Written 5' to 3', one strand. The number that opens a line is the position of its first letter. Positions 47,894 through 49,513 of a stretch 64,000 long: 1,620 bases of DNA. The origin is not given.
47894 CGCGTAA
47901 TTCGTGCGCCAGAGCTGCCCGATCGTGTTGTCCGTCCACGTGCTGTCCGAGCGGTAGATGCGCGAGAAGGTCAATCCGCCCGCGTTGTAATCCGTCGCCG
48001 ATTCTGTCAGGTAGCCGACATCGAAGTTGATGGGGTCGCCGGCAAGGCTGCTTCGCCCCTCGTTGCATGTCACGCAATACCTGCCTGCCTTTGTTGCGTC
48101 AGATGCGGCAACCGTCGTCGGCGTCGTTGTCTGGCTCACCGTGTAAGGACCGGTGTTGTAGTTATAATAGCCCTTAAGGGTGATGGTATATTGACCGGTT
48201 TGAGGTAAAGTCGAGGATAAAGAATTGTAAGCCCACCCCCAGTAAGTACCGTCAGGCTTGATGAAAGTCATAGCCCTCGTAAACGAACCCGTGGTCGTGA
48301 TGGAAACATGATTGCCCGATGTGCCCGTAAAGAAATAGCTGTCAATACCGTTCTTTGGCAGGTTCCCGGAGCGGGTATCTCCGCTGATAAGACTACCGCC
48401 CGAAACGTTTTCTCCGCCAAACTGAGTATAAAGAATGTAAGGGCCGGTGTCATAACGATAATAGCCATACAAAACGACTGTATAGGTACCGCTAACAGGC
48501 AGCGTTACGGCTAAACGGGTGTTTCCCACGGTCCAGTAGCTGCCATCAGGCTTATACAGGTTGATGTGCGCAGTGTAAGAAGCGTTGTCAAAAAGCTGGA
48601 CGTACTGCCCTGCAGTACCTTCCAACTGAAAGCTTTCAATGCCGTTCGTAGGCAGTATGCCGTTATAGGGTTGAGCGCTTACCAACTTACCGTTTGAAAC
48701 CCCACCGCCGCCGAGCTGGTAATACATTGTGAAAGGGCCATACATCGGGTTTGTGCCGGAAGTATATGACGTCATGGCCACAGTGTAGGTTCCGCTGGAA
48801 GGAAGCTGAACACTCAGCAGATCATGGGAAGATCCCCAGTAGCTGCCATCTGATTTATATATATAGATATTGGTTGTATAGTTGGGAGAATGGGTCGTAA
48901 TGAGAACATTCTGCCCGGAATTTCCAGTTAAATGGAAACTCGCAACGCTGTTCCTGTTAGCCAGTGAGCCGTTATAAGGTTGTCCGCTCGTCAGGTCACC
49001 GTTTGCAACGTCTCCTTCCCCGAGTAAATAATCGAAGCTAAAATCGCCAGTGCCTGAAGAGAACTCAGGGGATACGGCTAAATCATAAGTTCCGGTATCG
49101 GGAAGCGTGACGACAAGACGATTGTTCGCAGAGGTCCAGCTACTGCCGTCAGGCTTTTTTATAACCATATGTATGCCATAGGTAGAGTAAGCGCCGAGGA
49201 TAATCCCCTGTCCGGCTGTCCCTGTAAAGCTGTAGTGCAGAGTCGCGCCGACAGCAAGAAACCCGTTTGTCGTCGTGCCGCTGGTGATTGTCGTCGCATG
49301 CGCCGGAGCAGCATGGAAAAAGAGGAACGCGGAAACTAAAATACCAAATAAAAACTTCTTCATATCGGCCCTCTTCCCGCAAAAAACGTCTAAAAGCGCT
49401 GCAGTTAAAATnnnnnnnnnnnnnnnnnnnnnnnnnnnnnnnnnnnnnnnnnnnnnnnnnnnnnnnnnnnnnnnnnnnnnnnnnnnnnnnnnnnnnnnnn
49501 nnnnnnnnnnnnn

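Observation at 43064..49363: Rhs polymorphic-toxin island abutting the 3' end of tRNA-Thr, with no visible delivery or integration machinery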

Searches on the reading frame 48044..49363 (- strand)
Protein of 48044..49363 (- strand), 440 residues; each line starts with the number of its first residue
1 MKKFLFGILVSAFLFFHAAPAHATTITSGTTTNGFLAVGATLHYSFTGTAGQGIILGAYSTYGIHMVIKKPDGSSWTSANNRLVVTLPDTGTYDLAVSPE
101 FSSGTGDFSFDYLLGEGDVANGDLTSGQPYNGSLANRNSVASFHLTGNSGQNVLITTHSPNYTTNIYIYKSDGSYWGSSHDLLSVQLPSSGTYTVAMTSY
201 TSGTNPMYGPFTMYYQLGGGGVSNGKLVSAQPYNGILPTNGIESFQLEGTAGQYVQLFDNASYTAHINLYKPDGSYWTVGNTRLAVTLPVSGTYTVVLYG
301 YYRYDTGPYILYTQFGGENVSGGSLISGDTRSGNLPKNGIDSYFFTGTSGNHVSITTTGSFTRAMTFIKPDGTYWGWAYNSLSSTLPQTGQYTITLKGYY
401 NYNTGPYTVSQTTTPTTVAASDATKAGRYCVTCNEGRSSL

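Call 23: find_homologous_proteins(query=window:48044-49363:-)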
Query window:48044-49363:- (440 aa): 33 proteins with E <= 0.001 among 8000 candidates.
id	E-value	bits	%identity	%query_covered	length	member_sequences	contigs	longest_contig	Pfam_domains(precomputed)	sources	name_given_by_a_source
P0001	1.3e-129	451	46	94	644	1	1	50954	PF04151.22,PF20148.5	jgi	jgi:hypothetical protein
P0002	6.3e-105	370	40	88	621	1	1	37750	PF04151.22,PF19713.6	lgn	-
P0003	7.2e-99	350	37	90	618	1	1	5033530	PF04151.22,PF16990.12,PF05317.17,PF23896.2,PF02927.21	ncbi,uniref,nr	ncbi:hypothetical protein [Teredinibacter sp. KSP-S5-2]|uniref:hypothetical protein n=1 Tax=Teredini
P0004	3.6e-95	338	38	90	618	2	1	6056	PF07686.24,PF25275.2,PF22091.3,PF02927.21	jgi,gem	-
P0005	2.0e-93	332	36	90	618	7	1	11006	PF15590.13,PF04151.22,PF25275.2,PF22091.3,PF09829.15,PF02927.21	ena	-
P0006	5.2e-91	324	37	80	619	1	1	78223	PF04151.22,PF25275.2,PF02927.21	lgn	-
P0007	4.1e-83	298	47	70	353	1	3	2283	-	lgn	-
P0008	1.1e-76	277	41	97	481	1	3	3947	PF04151.22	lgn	-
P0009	6.2e-75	271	36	90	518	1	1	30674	PF15590.13,PF04151.22,PF25275.2,PF22091.3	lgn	-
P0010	3.8e-74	268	38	90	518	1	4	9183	PF05317.17,PF02927.21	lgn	-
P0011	1.2e-72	263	46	81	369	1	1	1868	-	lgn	-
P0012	8.4e-71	257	41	90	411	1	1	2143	PF04151.22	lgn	-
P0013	5.4e-70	255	45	73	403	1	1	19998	-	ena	-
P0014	5.5e-69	251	39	98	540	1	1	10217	PF27552.1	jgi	jgi:hypothetical protein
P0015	3.1e-68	249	40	98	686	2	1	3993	PF05593.20,PF20148.5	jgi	-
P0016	2.1e-51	193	28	99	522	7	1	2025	PF23560.2,PF04151.22,PF16223.11,PF02872.24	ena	-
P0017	3.5e-50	189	38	67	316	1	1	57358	-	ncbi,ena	-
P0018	5.9e-49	185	29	89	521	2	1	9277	PF21868.4,PF23560.2,PF04151.22,PF16223.11,PF02872.24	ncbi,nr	ncbi:MAG: hypothetical protein D9N11_07360 [Ketobacter sp.]|nr:MAG: hypothetical protein D9N11_07360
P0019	1.5e-48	184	28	92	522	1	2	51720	PF04151.22,PF16223.11,PF02872.24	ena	-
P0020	5.5e-48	182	30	89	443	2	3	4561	PF04151.22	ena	-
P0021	2.1e-39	154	42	48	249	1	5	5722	PF04151.22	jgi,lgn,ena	-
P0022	6.5e-35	139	26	80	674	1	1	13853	PF00394.29,PF01105.30,PF04151.22,PF25275.2,PF06832.19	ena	-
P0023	1.3e-31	128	41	45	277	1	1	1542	PF04151.22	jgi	jgi:hypothetical protein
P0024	8.4e-18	83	28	69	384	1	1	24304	PF04151.22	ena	-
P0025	2.7e-16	78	30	84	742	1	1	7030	PF04151.22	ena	-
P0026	3.3e-15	74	30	61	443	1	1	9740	PF04151.22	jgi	jgi:hypothetical protein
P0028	7.8e-15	73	26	85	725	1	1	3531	PF04151.22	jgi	-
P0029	4.3e-12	64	28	82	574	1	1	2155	PF07495.20,PF01105.30,PF04151.22,PF25275.2,PF08001.16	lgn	-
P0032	7.6e-8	50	27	75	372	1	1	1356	PF04151.22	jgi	jgi:hypothetical protein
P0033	2.0e-4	39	31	83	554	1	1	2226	PF04151.22,PF01835.26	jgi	jgi:hypothetical protein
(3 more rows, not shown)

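Call 24: find_encoding_contigs(protein=P0001, flank=10000, max_places=4)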
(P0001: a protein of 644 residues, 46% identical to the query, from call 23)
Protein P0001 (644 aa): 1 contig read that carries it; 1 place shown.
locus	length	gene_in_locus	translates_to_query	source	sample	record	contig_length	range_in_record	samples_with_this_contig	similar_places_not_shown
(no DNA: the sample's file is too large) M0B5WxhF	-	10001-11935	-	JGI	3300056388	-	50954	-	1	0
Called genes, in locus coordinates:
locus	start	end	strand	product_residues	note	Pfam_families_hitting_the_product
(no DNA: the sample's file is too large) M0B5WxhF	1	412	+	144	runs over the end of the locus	PF00571:CBS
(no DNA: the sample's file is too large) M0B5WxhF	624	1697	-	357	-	PF08240:ADH_N, PF00107:ADH_zinc_N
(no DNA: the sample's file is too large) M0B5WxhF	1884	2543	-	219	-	PF08279:HTH_11 (weak), PF13412:HTH_24 (weak), PF18546:MetOD1 (weak)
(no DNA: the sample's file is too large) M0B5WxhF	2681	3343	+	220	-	-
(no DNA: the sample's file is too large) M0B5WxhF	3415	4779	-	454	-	PF03109:ABC1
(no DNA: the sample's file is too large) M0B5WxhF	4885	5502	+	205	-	PF08511:COQ9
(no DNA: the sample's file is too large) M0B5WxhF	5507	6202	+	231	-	PF11393:T4BSS_DotI_IcmL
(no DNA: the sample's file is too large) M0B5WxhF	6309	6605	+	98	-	PF10073:GapR_DNA-bd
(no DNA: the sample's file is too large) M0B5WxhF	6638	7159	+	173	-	-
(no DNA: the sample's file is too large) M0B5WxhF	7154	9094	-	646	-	PF16177:ACAS_N, PF00501:AMP-binding, PF13193:AMP-binding_C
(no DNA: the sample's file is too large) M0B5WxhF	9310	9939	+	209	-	PF07617:DUF1579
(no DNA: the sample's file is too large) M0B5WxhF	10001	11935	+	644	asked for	PF04151:PPC (faint), PF20148:DUF6531 (weak)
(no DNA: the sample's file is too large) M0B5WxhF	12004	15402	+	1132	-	PF25023:TEN_YD-shell (weak), PF05593:RHS_repeat, PF25023:TEN_YD-shell, PF05593:RHS_repeat, PF25023:TEN_YD-shell, PF05593:RHS_repeat (weak), PF25023:TEN_YD-shell, PF03527:RHS (weak)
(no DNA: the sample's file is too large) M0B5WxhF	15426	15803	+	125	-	PF21746:DUF6869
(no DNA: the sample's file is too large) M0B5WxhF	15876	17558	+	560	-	PF05593:RHS_repeat, PF25023:TEN_YD-shell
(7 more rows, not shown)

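Call 25: find_encoding_contigs(protein=P0015, flank=10000, max_places=4)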
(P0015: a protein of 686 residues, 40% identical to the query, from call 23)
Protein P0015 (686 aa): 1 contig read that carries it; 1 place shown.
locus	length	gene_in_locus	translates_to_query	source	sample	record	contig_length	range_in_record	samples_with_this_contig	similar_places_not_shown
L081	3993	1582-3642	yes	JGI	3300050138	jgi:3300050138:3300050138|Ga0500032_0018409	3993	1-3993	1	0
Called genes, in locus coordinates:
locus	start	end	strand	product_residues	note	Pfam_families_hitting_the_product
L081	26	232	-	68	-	-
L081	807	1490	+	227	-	PF07617:DUF1579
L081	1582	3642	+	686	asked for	PF20148:DUF6531 (weak), PF05593:RHS_repeat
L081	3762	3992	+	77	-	?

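Call 31: find_encoding_contigs(protein=P0013, flank=10000, max_places=3)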
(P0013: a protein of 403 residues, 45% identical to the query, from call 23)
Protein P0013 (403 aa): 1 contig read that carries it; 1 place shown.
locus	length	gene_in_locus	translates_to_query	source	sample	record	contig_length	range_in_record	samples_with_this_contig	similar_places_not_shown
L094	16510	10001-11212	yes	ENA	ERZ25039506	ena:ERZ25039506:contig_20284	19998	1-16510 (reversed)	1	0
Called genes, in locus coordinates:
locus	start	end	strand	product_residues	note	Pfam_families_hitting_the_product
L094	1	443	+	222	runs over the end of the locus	PF13175:AAA_15 (weak)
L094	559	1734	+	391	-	PF13175:AAA_15, PF13304:AAA_21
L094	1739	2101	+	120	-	-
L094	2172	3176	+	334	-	PF04851:ResIII (faint), PF00176:SNF2-rel_dom (weak)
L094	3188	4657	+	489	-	PF00271:Helicase_C, PF22590:Cas3-like_C_2 (weak)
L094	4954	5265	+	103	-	-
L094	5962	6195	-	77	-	-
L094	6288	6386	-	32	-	-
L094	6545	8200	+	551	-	PF07669:Eco57I, PF12950:TaqI_C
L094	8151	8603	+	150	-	-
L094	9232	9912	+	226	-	PF07617:DUF1579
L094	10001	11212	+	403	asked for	-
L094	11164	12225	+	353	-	PF20148:DUF6531 (faint), PF25023:TEN_YD-shell (weak), PF05593:RHS_repeat (weak), PF25023:TEN_YD-shell, PF05593:RHS_repeat (weak)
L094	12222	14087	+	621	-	PF25023:TEN_YD-shell, PF05593:RHS_repeat, PF25023:TEN_YD-shell, PF05593:RHS_repeat (weak), PF25023:TEN_YD-shell (weak), PF05593:RHS_repeat (weak)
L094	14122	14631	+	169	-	-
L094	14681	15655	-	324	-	PF13495:Phage_int_SAM_4, PF02899:Phage_int_SAM_1 (weak), PF00589:Phage_integrase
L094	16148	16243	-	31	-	-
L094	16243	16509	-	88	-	?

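Call 32: find_encoding_contigs(protein=P0002, flank=10000, max_places=3)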
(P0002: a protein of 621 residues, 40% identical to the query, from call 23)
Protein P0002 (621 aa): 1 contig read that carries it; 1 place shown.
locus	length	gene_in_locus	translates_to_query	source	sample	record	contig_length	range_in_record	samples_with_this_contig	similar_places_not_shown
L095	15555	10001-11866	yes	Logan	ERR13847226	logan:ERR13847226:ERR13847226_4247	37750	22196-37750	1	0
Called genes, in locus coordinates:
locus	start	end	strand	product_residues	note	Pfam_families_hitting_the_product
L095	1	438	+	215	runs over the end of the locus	PF01925:TauE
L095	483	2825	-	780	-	PF22673:MCP-like_PDC_1, PF00512:HisKA, PF02518:HATPase_c, PF00072:Response_reg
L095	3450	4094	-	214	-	PF13640:2OG-FeII_Oxy_3, PF13661:2OG-FeII_Oxy_4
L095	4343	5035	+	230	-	PF03942:DTW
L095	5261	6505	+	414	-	PF01590:GAF, PF13185:GAF_2 (weak), PF00512:HisKA, PF02518:HATPase_c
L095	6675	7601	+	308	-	PF02463:SMC_N (faint), PF13175:AAA_15 (faint), PF00005:ABC_tran, PF00004:AAA (faint), PF13304:AAA_21 (weak)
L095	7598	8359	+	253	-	PF01061:ABC2_membrane, PF12698:ABC2_membrane_3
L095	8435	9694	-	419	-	PF13650:Asp_protease_2, PF13975:gag-asp_proteas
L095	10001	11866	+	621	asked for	PF04151:PPC (faint), PF19713:DUF6208 (faint)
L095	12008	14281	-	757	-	-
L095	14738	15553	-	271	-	?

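Call 33: find_encoding_contigs(protein=P0017, flank=10000, max_places=3)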
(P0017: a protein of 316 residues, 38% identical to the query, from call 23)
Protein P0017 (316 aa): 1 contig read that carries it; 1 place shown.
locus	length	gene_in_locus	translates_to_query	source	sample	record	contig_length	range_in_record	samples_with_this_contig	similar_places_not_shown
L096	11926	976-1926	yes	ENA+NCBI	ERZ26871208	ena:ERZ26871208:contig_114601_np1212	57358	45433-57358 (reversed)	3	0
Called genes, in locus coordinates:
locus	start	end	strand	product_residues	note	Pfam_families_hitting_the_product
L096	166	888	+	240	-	PF07617:DUF1579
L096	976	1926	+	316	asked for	-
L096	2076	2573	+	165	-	-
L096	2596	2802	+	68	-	-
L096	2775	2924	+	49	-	PF05593:RHS_repeat (weak)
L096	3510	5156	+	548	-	PF25023:TEN_YD-shell, PF05593:RHS_repeat, PF25023:TEN_YD-shell, PF05593:RHS_repeat (weak), PF25023:TEN_YD-shell (weak), PF05593:RHS_repeat (weak)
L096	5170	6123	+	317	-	PF25023:TEN_YD-shell (weak), PF03527:RHS (weak), PF14220:DUF4329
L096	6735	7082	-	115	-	-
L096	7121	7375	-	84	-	-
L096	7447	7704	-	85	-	-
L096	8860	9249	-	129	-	PF00589:Phage_integrase (weak)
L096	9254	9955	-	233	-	PF13102:Phage_int_SAM_5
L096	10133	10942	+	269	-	-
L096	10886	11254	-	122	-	PF04138:GtrA_DPMS_TM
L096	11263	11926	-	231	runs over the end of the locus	PF01066:CDP-OH_P_transf (weak)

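Call 82: predict_structure(alignment_id=A6)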
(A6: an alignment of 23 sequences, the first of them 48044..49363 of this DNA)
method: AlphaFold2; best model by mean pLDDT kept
length: 440 residues; sequences in the alignment: 23
mean_pLDDT: 91.3   pTM: 0.83
mean pLDDT of the five models: 91.3, 91.2, 91.1, 91.0, 90.5
residues with pLDDT >= 90: 373; 70-90: 26; 50-70: 18; < 50: 23
segments of 3 or more residues with pLDDT < 50: 17-19, 422-440
pLDDT, mean of each block of 10 residues (from residue 1): 76 58 86 94 97 96 95 96 96 97 94 96 97 92 98 96 95 96 97 95 72 97 97 96 97 98 96 97 97 98 94 95 95 95 97 97 97 97 97 97 96 82 45 42
secondary structure, 60 per line:
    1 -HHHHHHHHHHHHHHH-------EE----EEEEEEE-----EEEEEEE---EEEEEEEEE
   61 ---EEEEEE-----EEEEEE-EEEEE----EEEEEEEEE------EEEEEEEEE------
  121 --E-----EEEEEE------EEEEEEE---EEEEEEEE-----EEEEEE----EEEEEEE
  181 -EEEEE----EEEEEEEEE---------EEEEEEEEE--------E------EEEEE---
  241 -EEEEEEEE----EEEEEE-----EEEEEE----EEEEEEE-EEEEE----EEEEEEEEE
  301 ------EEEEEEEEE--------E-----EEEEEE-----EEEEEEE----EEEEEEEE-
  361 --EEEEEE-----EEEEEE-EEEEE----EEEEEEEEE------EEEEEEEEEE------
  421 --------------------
elements in order: H2-16 E30-36 E42-48 E52-60 E64-69 E75-80 E82-86 E91-99 E106-114 E129-134 E141-147 E151-158 E164-169 E174-180 E182-186 E191-199 E209-217 E233-237 E242-249 E254-259 E265-270 E275-281 E283-287 E292-300 E307-315 E330-335 E341-347 E352-359 E363-368 E374-379 E381-385 E390-398 E405-414

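Call 85: fold_search(model_id=the predicted structure, library=pdb)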
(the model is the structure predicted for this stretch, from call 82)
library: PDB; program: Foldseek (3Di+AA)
matches with E <= 10: 1182; with E <= 0.001: 43
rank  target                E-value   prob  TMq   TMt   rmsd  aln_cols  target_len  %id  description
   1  3kq4_B                4.2e-08  1.00  0.16  0.16  19.0       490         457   10  Structure of Intrinsic Factor-Cobalamin bound to its receptor Cubilin (released 2010-03-09)
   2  4gz9_A                7.8e-06  1.00  0.15  0.13  22.4       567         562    9  Mouse Neuropilin-1, extracellular domains 1-4 (a1a2b1b2) (released 2012-10-17)
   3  6a48                  8.5e-06  1.00  0.28  0.21  18.5       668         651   10  Crystal structure of reelin N-terminal region (released 2019-06-19)
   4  5iku                  1.6e-05  1.00  0.17  0.30  17.5       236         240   14  Crystal structure of the Hathewaya histolytica ColG tandem collagen-binding domain s3as3b in the presence of calcium at  (released 2017-03-15)
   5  8ziy_A                3.2e-05  1.00  0.19  0.15  21.7       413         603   12  trypsinogen-EP-E574A (released 2025-05-21)
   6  8kcw_A                4.0e-05  1.00  0.28  0.21   7.4       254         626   11  Cryo-EM structure of human SIDT1 bound to cholesterol (released 2024-06-12)
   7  8jun_A                4.2e-05  1.00  0.27  0.19   7.6       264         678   11  Cryo-EM structure of SIDT1 E555Q mutant (released 2023-11-15)
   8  8kcx_A                4.3e-05  1.00  0.27  0.22   7.8       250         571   11  Cryo-EM structure of human SIDT1 (released 2024-06-12)
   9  7m0r_E                6.9e-05  1.00  0.17  0.16  21.7       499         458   10  Cryo-EM structure of the Sema3A/PlexinA4/Neuropilin 1 complex (released 2021-05-05)
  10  8k11_A                7.4e-05  1.00  0.27  0.39   7.7       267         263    8  SID1 transmembrane family member 2 (released 2024-07-10)
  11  2e26_A                7.4e-05  1.00  0.28  0.21  13.5       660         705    8  Crystal structure of two repeat fragment of reelin (released 2007-05-22)
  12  8woq_A                8.3e-05  1.00  0.27  0.19   8.0       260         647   11  Cryo-EM structure of human SIDT1 protein with C1 symmetry at neutral pH (released 2024-03-20)
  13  8k10_A                8.3e-05  1.00  0.27  0.21   7.8       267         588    8  SID1 transmembrane family member 2 (released 2024-07-10)
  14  8jul_A                1.1e-04  1.00  0.26  0.20   8.4       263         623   11  Cryo-EM structure of SIDT1 in complex with phosphatidic acid (released 2023-11-15)
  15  8j6m_A                1.3e-04  1.00  0.27  0.20   7.9       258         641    9  SIDT1 protein (released 2024-05-01)
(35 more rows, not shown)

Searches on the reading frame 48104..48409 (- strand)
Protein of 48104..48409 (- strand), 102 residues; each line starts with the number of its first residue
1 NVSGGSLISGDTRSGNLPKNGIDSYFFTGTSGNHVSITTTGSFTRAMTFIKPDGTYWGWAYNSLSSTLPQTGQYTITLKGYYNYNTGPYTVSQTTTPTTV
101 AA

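Call 94: search_protein_families(library=pfam, proteins=[window:48104-48409:-], max_evalue=5)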
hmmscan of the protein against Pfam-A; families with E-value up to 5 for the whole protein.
window:48104-48409:- (102 aa): 1 family
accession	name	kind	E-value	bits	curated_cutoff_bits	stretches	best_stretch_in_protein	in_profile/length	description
PF04151.21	PPC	-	0.0032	18.8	25.9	1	23-79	3-69/70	Bacterial pre-peptidase C-terminal domain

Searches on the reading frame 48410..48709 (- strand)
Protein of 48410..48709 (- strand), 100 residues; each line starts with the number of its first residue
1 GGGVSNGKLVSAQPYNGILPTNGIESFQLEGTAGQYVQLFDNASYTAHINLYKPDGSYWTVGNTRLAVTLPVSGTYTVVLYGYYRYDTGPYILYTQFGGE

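Call 94: search_protein_families(library=pfam, proteins=[window:48410-48709:-], max_evalue=5)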
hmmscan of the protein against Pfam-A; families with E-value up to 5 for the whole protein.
window:48410-48709:- (100 aa): 2 families
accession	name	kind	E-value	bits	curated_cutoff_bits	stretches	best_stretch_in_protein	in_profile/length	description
PF04151.21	PPC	-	0.034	15.4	25.9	1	27-82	5-70/70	Bacterial pre-peptidase C-terminal domain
PF19644.4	DUF6147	-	0.11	13.1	24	1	36-86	67-116/138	Family of unknown function (DUF6147)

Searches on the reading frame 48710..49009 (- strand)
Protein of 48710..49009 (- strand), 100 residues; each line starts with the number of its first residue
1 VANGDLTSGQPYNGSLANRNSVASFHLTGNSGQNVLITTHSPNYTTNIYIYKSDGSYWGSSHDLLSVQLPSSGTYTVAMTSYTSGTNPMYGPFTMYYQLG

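Call 94: search_protein_families(library=pfam, proteins=[window:48710-49009:-], max_evalue=5)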
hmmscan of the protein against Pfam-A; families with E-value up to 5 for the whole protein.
window:48710-49009:- (100 aa): 2 families
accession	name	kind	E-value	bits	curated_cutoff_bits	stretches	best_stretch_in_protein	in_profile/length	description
PF04151.21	PPC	-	0.0046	18.2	25.9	1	23-78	3-67/70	Bacterial pre-peptidase C-terminal domain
PF16410.10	DUF5018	-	0.026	13.8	38.2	1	19-54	287-322/352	Domain of unknown function (DUF5018)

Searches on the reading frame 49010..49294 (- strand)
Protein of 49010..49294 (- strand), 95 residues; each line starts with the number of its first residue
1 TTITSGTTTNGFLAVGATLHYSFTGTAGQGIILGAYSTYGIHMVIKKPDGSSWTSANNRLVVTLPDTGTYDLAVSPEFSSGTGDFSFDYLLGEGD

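Call 94: search_protein_families(library=pfam, proteins=[window:49010-49294:-], max_evalue=5)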
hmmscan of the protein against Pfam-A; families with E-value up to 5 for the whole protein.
window:49010-49294:- (95 aa): 2 families
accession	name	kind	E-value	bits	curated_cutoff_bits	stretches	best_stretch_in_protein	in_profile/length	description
PF04151.21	PPC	-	0.017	16.4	25.9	1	20-75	4-69/70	Bacterial pre-peptidase C-terminal domain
PF01105.29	EMP24_GP25L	-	0.047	14.2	25.9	1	16-92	21-98/182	emp24/gp25L/p24 family/GOLD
